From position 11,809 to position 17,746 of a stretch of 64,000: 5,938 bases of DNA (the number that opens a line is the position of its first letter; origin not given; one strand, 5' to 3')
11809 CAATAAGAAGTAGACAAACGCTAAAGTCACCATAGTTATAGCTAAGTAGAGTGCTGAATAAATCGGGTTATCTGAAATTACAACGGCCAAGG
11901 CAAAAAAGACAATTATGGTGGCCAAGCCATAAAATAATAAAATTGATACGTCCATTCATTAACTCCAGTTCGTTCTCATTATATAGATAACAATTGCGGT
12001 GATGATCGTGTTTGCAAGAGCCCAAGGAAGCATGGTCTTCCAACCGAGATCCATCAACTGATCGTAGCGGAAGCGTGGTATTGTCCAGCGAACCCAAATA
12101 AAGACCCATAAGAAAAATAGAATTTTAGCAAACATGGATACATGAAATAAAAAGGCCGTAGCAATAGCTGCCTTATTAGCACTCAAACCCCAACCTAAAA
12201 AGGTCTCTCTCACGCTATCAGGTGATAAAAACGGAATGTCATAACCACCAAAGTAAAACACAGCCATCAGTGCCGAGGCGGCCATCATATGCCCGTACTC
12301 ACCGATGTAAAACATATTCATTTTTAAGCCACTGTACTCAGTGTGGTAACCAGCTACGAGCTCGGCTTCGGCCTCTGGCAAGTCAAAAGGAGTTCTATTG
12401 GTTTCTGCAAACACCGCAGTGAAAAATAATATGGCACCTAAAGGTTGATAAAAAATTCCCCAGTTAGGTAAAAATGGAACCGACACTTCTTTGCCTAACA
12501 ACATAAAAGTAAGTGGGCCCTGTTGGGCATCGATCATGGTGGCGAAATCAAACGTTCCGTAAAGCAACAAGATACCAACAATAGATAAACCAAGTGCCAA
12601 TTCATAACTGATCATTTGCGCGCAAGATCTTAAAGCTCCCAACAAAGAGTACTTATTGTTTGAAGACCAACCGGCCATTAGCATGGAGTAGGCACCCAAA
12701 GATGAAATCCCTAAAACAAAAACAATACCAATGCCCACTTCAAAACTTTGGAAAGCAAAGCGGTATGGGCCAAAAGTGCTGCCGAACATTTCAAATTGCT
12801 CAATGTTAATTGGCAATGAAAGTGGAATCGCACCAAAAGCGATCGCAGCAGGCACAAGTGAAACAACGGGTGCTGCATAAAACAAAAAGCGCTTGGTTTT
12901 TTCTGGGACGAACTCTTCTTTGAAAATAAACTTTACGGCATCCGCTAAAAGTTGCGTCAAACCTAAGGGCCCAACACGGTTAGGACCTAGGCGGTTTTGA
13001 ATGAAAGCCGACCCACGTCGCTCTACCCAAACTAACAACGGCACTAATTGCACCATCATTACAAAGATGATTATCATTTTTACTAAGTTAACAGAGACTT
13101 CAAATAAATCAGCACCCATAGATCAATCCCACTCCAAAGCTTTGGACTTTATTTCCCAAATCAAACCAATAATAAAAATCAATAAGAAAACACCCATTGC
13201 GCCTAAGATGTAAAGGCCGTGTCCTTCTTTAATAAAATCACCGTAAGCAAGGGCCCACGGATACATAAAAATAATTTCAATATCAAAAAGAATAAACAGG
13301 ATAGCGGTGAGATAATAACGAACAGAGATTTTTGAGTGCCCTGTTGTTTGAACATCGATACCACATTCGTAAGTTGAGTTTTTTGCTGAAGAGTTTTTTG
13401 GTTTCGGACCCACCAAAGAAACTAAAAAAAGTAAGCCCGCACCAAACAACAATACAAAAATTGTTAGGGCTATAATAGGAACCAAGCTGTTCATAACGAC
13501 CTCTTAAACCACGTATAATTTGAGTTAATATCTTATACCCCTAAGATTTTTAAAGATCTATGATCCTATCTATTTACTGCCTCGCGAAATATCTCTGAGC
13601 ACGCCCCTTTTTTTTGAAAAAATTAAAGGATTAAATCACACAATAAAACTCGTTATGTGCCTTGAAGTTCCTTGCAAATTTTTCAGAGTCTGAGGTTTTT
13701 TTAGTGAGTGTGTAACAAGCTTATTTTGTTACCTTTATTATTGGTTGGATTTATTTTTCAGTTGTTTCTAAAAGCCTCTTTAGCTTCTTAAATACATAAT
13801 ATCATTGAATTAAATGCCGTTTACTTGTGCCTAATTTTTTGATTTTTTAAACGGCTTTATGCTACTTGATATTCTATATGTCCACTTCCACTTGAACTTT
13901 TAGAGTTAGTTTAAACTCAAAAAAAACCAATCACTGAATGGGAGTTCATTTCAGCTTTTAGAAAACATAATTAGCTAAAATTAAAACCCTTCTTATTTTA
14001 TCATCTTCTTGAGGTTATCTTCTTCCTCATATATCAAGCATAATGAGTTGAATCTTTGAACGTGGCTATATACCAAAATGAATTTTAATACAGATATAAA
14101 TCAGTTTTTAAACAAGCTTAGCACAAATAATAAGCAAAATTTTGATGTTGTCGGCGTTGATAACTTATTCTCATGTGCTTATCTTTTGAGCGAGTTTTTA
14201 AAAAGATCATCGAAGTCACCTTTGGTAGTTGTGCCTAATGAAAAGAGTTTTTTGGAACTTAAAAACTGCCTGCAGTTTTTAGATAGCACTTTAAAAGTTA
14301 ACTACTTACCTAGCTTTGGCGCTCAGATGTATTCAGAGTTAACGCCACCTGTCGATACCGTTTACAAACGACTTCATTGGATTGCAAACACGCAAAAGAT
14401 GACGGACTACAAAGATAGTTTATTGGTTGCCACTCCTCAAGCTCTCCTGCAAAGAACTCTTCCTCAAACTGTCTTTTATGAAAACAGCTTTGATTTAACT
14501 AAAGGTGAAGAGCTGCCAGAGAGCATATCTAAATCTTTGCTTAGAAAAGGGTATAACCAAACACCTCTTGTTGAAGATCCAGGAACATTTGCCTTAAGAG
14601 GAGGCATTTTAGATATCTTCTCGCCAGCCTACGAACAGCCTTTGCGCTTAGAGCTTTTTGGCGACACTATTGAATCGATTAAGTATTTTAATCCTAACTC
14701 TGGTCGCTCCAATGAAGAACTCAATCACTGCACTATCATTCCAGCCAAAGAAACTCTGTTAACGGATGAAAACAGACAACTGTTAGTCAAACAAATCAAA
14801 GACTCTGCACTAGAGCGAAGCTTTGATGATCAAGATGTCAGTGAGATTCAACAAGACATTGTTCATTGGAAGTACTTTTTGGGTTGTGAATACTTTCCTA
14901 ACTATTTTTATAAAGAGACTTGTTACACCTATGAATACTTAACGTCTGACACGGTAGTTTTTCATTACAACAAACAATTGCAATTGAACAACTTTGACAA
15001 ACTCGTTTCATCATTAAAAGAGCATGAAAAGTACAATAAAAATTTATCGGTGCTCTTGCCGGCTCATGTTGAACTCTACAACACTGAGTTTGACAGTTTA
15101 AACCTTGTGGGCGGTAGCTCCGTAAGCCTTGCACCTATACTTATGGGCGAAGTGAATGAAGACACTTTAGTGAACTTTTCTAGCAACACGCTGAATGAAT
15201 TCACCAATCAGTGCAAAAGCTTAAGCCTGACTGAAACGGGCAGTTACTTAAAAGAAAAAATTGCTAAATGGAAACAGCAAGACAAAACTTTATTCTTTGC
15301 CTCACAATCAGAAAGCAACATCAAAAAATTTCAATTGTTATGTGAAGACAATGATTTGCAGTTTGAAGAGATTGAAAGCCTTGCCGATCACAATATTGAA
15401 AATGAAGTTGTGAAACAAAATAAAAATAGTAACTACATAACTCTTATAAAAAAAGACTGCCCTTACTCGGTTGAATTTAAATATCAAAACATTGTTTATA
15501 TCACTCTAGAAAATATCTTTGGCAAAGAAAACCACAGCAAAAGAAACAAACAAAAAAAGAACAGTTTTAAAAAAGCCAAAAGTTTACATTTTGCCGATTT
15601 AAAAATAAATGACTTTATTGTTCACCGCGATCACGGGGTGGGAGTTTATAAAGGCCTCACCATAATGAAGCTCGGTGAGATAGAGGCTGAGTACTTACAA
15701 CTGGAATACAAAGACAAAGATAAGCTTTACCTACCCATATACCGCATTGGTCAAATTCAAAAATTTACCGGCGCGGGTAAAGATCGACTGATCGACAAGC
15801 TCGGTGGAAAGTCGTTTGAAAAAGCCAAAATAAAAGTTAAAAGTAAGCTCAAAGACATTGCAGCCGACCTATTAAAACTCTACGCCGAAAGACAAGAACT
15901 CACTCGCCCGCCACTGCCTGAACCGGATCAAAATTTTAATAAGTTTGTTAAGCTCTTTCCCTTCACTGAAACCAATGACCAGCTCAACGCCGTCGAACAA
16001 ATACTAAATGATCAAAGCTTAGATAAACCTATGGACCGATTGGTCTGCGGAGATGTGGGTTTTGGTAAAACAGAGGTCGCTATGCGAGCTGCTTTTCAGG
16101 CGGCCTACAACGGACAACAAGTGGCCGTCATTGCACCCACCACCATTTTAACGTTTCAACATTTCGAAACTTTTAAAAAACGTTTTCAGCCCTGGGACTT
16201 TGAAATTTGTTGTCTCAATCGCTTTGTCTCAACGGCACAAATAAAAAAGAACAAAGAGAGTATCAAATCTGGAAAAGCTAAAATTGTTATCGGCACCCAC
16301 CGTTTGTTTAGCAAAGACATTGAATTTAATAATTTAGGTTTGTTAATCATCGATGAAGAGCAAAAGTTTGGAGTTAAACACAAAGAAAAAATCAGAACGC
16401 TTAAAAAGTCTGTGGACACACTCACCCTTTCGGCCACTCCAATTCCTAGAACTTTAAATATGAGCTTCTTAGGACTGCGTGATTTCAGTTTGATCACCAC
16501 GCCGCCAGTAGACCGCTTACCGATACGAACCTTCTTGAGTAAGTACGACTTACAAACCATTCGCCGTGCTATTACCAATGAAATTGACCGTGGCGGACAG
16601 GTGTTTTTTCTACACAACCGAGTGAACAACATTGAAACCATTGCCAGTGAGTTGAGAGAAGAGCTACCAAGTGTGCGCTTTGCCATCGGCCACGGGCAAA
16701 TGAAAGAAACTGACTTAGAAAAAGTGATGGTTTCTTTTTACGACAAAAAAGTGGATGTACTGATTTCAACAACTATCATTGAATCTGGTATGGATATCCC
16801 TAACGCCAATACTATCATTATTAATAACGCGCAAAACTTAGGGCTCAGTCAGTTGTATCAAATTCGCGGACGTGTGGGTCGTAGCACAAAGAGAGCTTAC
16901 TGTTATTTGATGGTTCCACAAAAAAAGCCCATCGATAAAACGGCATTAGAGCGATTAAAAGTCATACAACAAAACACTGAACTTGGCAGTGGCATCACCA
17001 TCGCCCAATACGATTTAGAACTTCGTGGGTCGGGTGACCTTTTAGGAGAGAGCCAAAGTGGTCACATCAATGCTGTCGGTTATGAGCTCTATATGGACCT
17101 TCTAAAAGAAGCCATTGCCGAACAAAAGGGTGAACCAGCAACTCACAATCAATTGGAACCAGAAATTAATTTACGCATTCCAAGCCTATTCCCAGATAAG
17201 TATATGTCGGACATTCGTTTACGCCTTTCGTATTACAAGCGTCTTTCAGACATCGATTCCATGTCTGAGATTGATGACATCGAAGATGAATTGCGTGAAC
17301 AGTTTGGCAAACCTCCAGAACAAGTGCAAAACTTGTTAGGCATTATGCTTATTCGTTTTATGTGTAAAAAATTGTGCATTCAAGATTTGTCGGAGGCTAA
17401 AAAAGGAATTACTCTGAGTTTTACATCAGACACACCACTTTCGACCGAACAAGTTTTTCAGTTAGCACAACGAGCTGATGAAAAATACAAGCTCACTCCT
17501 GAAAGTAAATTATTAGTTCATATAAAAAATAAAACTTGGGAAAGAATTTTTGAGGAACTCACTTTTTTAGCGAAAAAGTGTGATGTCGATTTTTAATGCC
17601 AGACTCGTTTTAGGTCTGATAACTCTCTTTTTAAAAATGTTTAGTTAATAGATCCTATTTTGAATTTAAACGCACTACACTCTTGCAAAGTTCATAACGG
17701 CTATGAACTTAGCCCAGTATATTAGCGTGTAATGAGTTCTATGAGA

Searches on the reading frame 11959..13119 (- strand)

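Call 84: search_protein_families(library=pfam, max_evalue=0.00001, proteins=[window:11959-13119:-])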
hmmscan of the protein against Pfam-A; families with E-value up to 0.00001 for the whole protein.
window:11959-13119:- (386 aa): 1 family
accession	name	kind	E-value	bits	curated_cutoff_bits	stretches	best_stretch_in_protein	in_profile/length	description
PF00146.26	NADHdh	-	1.6e-107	359.7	27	1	14-375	2-298/298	NADH dehydrogenase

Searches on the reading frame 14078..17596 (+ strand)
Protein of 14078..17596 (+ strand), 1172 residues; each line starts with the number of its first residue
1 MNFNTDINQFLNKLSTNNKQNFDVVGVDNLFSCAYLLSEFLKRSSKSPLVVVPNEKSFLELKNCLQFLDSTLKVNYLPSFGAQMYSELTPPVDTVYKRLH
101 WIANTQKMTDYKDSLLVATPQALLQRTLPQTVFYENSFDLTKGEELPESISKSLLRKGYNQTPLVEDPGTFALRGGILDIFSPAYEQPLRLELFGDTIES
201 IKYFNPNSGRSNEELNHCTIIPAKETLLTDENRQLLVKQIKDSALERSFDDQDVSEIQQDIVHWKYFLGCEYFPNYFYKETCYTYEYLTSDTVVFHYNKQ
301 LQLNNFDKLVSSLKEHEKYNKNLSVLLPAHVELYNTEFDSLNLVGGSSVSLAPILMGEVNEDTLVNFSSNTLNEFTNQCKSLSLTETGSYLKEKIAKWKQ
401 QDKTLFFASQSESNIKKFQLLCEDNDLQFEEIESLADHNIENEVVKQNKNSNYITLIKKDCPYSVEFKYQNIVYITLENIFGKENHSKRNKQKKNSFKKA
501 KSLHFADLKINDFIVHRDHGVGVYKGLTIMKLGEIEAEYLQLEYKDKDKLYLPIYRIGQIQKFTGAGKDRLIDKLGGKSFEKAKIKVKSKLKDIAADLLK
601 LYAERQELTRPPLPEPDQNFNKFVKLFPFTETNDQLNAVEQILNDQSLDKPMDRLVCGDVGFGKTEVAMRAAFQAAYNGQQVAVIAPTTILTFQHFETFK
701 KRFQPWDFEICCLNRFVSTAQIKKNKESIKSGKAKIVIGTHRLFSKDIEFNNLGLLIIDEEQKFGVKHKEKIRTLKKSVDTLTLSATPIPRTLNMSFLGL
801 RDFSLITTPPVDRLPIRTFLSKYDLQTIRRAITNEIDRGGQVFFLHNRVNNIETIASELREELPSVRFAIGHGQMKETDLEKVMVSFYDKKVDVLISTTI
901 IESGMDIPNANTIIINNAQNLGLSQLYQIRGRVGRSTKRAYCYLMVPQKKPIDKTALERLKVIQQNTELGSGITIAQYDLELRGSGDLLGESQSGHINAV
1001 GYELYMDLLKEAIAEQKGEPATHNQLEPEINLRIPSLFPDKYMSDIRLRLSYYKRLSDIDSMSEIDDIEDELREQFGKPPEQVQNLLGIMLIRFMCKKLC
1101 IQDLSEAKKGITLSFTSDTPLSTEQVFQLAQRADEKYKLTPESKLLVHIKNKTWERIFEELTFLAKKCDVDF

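Call 84: search_protein_families(library=pfam, max_evalue=0.00001, proteins=[window:14078-17596:+])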
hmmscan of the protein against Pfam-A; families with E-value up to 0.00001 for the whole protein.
window:14078-17596:+ (1172 aa): 6 families
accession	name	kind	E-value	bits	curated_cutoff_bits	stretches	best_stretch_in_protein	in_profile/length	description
PF00270.35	DEAD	-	8.8e-27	94.3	26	1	632-793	1-164/167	DEAD/DEAH box helicase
PF03461.20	TRCF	-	1.1e-25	90.2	25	1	1032-1125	1-94/95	TRCF domain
PF17757.6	UvrB_inter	-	2.3e-21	76.1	22.9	1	140-225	3-90/91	UvrB interaction domain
PF00271.37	Helicase_C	-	1.2e-19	71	23.5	1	830-936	8-109/110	Helicase conserved C-terminal domain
PF02559.22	CarD_TRCF_RID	-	9.7e-16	58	23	1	508-563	1-56/57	CarD-like/TRCF RID domain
PF04851.21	ResIII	-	1.5e-09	38.4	22.5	1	633-788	6-162/164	Type III restriction enzyme, res subunit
